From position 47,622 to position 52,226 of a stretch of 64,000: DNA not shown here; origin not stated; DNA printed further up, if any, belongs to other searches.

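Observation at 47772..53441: Giant MORN-variant repeat protein with polyvalent-protein-like C-terminus, translationally linked to a basic coiled-coil partner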

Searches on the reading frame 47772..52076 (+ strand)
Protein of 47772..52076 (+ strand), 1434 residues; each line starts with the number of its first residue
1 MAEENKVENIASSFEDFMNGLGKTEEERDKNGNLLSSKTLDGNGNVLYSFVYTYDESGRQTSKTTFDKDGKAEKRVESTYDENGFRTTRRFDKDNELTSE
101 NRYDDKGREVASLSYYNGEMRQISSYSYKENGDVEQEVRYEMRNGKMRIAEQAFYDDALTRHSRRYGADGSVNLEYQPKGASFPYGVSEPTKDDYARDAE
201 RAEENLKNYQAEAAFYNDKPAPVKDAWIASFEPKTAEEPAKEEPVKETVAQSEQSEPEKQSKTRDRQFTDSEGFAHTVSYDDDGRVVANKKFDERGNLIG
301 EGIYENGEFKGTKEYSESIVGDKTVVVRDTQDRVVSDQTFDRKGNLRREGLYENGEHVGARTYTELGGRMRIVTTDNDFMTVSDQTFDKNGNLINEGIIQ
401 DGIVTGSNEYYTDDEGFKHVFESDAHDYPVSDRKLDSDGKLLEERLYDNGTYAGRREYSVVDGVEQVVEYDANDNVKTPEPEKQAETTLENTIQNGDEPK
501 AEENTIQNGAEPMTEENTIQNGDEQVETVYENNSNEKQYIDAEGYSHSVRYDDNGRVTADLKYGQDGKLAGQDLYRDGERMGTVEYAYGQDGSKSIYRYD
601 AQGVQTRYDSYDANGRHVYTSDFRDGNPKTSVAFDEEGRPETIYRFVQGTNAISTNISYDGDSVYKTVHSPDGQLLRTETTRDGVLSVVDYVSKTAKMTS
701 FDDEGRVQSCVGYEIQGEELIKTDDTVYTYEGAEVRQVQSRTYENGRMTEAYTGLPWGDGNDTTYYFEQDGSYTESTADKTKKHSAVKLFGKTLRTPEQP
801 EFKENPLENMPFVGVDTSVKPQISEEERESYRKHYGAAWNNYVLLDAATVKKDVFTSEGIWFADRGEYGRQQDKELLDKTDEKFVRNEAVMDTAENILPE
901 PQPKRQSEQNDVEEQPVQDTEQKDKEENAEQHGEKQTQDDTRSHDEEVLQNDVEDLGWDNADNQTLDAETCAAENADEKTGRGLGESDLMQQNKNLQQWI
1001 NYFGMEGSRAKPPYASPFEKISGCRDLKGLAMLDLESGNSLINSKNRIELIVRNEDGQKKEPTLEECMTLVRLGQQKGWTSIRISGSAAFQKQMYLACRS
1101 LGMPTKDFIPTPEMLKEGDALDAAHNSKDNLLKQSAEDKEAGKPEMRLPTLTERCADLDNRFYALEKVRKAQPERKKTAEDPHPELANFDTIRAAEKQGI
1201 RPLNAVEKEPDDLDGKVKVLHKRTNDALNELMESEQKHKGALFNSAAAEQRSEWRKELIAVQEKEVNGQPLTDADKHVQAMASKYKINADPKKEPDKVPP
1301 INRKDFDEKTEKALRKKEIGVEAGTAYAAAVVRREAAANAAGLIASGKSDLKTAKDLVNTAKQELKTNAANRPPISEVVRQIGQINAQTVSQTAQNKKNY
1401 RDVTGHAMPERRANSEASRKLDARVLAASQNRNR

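Call 7: search_protein_families(library=pfam, proteins=[window:47772-52076:+], max_evalue=1)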
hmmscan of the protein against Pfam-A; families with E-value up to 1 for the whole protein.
window:47772-52076:+ (1434 aa): 3 families
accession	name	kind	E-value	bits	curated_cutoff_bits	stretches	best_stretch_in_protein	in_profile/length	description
PF18821.6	LPD7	-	1.7e-09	38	27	1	1050-1113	31-83/92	Large polyvalent protein-associated domain 7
PF07661.19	MORN_2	-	0.0014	19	29.6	0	290-306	6-22/22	MORN repeat variant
PF05593.20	RHS_repeat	-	0.0068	17.2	22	1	29-67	2-35/38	RHS Repeat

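Call 8: search_protein_families(library=ncbifam, proteins=[window:47772-52076:+], max_evalue=1)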
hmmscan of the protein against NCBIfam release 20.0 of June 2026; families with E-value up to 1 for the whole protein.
window:47772-52076:+ (1434 aa): 1 family
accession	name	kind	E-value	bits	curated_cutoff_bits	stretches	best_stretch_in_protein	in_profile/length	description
TIGR01643.1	YD_repeat_2x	repeat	0.0015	18.9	15.8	0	268-288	10-30/42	YD repeat-containing protein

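Call 13: find_encoding_contigs(protein=window:47772-52076:+, flank=10000, max_places=6)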
Protein window:47772-52076:+ (1434 aa): no gene with exactly this product is on record in the collection.

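Call 14: find_homologous_proteins(query=window:47772-52076:+)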
Query window:47772-52076:+ (1434 aa): 21 proteins with E <= 0.001 among 8000 candidates.
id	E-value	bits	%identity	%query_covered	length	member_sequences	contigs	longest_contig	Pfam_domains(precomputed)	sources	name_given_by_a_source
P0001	0.0e+0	3216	100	100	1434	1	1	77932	PF18821.7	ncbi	-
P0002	0.0e+0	2542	96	67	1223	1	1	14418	PF18821.7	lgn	-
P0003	0.0e+0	2258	73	100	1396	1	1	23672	PF18821.7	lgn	-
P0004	0.0e+0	2116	79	66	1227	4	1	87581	PF18821.7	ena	-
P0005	0.0e+0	1718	53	81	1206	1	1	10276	PF18821.7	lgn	-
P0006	0.0e+0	1281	50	99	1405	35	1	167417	PF18821.7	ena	-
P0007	0.0e+0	1259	48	100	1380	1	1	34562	PF18821.7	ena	-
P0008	0.0e+0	1254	48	100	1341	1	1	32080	PF18821.7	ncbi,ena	-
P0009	0.0e+0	1254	48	100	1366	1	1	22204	PF18821.7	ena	-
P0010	0.0e+0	1251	48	100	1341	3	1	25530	PF18821.7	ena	-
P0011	0.0e+0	1249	48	100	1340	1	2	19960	PF18821.7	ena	-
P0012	0.0e+0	1248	47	100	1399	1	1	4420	PF18821.7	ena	-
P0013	0.0e+0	1245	48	100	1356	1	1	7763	PF18821.7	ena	-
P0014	0.0e+0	1242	48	100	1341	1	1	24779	PF18821.7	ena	-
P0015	0.0e+0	1240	48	100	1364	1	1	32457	PF18821.7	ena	-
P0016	0.0e+0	1219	51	71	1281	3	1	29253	PF18821.7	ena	-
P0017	0.0e+0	1210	49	75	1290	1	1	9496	PF18821.7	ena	-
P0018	0.0e+0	1201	49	75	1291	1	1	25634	PF18821.7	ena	-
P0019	3.0e-260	885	36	8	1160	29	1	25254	PF18821.7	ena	-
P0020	9.9e-24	102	44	7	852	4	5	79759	PF18821.7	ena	-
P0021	4.6e-10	56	35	6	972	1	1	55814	PF05593.20,PF11178.14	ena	-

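Call 15: find_encoding_contigs(protein=P0006, flank=10000, max_places=3)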
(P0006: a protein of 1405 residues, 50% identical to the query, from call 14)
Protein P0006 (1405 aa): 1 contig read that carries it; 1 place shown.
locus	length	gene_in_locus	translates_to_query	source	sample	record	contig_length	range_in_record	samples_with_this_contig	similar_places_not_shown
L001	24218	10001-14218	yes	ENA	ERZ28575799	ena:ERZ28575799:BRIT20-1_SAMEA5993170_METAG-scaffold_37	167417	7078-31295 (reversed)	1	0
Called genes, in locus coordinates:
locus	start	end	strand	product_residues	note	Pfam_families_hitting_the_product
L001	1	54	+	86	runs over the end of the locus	PF04237:YjbR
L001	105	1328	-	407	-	PF13439:Glyco_transf_4, PF13579:Glyco_trans_4_4, PF08323:Glyco_transf_5, PF20706:GT4-conflict, PF00534:Glycos_transf_1, PF13692:Glyco_trans_1_4, PF13524:Glyco_trans_1_2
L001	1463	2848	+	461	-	PF16268:DUF4921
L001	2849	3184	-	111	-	-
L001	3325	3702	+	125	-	-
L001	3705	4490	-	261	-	PF04748:Polysacc_deac_2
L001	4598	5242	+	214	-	PF01726:LexA_DNA_bind, PF00717:Peptidase_S24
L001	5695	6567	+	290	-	PF00248:Aldo_ket_red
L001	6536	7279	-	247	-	-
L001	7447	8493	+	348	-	PF00044:Gp_dh_N, PF02800:Gp_dh_C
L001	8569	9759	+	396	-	PF00162:PGK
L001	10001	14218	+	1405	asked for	PF18821:LPD7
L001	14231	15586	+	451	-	-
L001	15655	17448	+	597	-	PF13476:AAA_23 (faint), PF00005:ABC_tran, PF02463:SMC_N (faint), PF13175:AAA_15 (faint), PF13191:AAA_16 (faint), PF13304:AAA_21 (faint), PF00005:ABC_tran, PF16326:ABC_tran_CTD, +3 more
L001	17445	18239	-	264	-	PF01738:DLH (weak), PF12146:Hydrolase_4, PF20434:BD-FAE (faint), PF00561:Abhydrolase_1, PF03583:LIP (faint), PF12697:Abhydrolase_6 (faint), PF00326:Peptidase_S9 (weak), PF12146:Hydrolase_4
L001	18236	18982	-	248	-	-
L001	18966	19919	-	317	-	PF03462:PCRF, PF00472:RF-1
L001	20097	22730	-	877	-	PF00912:Transgly, PF17092:PCB_OB, PF00905:Transpeptidase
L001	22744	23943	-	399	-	PF11741:AMIN, PF01520:Amidase_3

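Call 16: find_encoding_contigs(protein=P0019, flank=10000, max_places=3)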
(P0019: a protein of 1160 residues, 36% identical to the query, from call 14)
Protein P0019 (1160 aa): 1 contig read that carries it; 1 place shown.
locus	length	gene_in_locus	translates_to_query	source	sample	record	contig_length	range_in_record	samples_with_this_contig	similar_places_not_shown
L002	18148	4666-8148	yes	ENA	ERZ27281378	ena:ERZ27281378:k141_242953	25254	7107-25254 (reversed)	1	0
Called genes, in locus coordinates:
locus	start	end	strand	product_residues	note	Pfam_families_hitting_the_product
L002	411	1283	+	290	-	PF00248:Aldo_ket_red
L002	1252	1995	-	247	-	-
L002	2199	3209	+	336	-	PF00044:Gp_dh_N, PF02800:Gp_dh_C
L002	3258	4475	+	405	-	PF00162:PGK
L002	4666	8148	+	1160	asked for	PF18821:LPD7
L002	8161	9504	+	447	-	-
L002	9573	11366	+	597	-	PF13476:AAA_23 (faint), PF00005:ABC_tran, PF02463:SMC_N (faint), PF13175:AAA_15 (faint), PF13191:AAA_16 (faint), PF13304:AAA_21 (faint), PF00005:ABC_tran, PF16326:ABC_tran_CTD, +3 more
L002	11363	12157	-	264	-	PF01738:DLH (weak), PF12146:Hydrolase_4, PF20434:BD-FAE (faint), PF00561:Abhydrolase_1, PF03583:LIP (faint), PF12697:Abhydrolase_6 (faint), PF00326:Peptidase_S9 (weak), PF12146:Hydrolase_4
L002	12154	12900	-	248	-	-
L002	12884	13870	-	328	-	PF03462:PCRF, PF00472:RF-1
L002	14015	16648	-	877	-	PF00912:Transgly, PF17092:PCB_OB, PF00905:Transpeptidase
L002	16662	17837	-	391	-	PF11741:AMIN, PF01520:Amidase_3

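Call 17: find_encoding_contigs(protein=P0020, flank=10000, max_places=3)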
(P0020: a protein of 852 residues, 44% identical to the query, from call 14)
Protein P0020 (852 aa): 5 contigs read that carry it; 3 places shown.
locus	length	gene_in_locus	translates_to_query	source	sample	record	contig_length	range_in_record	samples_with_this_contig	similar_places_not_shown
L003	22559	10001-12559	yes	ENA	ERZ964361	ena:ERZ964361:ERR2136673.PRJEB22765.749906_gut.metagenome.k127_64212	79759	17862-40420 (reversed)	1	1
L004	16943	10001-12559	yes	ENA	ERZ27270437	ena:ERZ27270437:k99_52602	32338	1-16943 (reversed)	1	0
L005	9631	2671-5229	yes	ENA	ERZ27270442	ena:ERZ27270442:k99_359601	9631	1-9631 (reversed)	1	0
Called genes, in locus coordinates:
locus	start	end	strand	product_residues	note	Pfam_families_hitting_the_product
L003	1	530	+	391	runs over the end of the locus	PF07690:MFS_1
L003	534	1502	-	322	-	-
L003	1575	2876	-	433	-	PF00654:Voltage_CLC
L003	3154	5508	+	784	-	-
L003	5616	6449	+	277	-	PF00248:Aldo_ket_red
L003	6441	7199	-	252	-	-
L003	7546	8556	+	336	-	PF00044:Gp_dh_N, PF02800:Gp_dh_C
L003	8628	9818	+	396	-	PF00162:PGK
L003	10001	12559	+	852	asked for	PF18821:LPD7 (weak)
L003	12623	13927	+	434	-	-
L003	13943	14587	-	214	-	PF00730:HhH-GPD, PF00633:HHH, PF10576:EndIII_4Fe-2S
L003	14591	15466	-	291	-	PF03881:Fructosamin_kin, PF01636:APH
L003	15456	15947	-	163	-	PF01451:LMWPc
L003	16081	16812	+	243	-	PF01027:Bax1-I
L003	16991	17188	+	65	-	PF01632:Ribosomal_L35p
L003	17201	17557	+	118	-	PF00453:Ribosomal_L20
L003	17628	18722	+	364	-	PF02912:Phe_tRNA-synt_N, PF01409:tRNA-synt_2d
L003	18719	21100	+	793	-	PF01588:tRNA_bind, PF03483:B3_4, PF03484:B5, PF17759:tRNA_synthFbeta, PF03147:FDX-ACB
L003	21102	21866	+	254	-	PF02230:Abhydrolase_2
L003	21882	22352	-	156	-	-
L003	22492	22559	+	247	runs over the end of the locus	-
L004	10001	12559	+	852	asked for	PF18821:LPD7 (weak)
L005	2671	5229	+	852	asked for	PF18821:LPD7 (weak)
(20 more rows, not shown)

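Call 19: find_related_loci(query=A1, collection=genome_contigs, flank=8000)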
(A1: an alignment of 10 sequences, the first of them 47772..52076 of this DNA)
Query A1 (1434 aa) in genome_contigs; peptide patterns used: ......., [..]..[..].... (x = any residue, [..] = any of these).
113 stretches matched a pattern; 2 encode a relative of the query (tblastn E <= 1e-3); 2 distinct loci.
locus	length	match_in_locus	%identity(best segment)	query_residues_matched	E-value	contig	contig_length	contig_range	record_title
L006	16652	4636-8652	48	1-1431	0e+0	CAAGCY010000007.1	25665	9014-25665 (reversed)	MAG TPA_asm: Alphaproteobacteria bacterium, isolate HGM16787, WGS project CAAGCY010000000 data, contig: SRS476139_58_k11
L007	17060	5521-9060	37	28-1425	0e+0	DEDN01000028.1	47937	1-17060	MAG TPA_asm: Alphaproteobacteria bacterium UBA2903 UBA2903_contig_3385, whole genome shotgun sequence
